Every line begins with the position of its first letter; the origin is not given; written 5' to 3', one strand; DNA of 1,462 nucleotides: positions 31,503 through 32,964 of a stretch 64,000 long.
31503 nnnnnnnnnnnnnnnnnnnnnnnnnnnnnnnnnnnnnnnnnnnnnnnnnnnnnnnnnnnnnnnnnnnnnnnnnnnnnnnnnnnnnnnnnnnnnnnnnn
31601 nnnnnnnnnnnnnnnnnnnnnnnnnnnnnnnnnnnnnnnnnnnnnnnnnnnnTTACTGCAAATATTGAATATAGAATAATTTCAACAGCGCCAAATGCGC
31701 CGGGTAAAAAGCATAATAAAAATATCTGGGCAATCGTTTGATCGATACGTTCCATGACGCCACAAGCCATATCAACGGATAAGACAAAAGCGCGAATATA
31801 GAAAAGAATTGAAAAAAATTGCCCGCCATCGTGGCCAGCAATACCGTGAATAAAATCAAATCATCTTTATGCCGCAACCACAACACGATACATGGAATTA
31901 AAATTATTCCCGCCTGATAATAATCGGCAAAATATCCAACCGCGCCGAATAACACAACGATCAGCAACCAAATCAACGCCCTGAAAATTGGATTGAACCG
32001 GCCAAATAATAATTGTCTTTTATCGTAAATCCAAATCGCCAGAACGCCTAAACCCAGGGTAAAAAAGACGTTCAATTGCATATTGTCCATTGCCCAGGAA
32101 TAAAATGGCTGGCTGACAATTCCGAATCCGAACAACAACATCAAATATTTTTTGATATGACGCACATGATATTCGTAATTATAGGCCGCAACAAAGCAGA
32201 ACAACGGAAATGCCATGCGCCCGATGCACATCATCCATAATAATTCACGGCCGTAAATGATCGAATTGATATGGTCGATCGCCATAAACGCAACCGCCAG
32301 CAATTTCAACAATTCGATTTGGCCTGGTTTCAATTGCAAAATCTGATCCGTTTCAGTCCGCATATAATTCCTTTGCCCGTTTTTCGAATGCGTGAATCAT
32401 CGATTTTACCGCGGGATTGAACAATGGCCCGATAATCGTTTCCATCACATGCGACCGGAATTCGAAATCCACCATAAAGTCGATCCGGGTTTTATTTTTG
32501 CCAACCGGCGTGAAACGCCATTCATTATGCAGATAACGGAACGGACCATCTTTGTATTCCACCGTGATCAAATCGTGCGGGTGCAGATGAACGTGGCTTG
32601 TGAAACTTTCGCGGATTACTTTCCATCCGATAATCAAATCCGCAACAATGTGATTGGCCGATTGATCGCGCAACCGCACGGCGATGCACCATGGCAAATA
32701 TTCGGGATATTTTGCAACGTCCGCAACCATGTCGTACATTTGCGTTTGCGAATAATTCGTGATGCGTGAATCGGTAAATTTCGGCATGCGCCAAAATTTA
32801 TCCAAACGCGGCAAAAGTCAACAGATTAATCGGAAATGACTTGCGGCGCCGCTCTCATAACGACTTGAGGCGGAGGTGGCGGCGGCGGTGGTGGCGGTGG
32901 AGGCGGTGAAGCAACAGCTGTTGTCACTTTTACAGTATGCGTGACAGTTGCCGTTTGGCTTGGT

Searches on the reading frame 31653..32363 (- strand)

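Call 37: search_protein_families(library=pfam, proteins=[window:31653-32363:-])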
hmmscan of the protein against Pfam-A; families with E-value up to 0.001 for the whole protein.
window:31653-32363:- (236 aa): 1 family
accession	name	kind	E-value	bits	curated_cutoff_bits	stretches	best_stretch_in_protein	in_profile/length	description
PF05857.17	TraX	-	1.3e-37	130.3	25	1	16-229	2-215/217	TraX protein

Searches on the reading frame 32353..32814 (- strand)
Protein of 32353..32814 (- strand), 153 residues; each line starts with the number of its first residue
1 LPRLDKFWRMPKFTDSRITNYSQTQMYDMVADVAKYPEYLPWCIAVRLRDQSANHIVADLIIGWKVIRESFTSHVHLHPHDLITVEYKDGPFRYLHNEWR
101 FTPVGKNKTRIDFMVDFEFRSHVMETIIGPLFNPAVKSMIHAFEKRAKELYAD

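Call 37: search_protein_families(library=pfam, proteins=[window:32353-32814:-])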
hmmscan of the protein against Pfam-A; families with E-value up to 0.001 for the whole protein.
window:32353-32814:- (153 aa): 2 families
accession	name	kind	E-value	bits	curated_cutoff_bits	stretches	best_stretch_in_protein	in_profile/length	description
PF03364.25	Polyketide_cyc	-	5.6e-32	111.1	23.4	1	20-144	2-126/126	Polyketide cyclase / dehydrase and lipid transport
PF10604.15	Polyketide_cyc2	-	4.1e-08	34.1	27.4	1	10-143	1-137/142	Polyketide cyclase / dehydrase and lipid transport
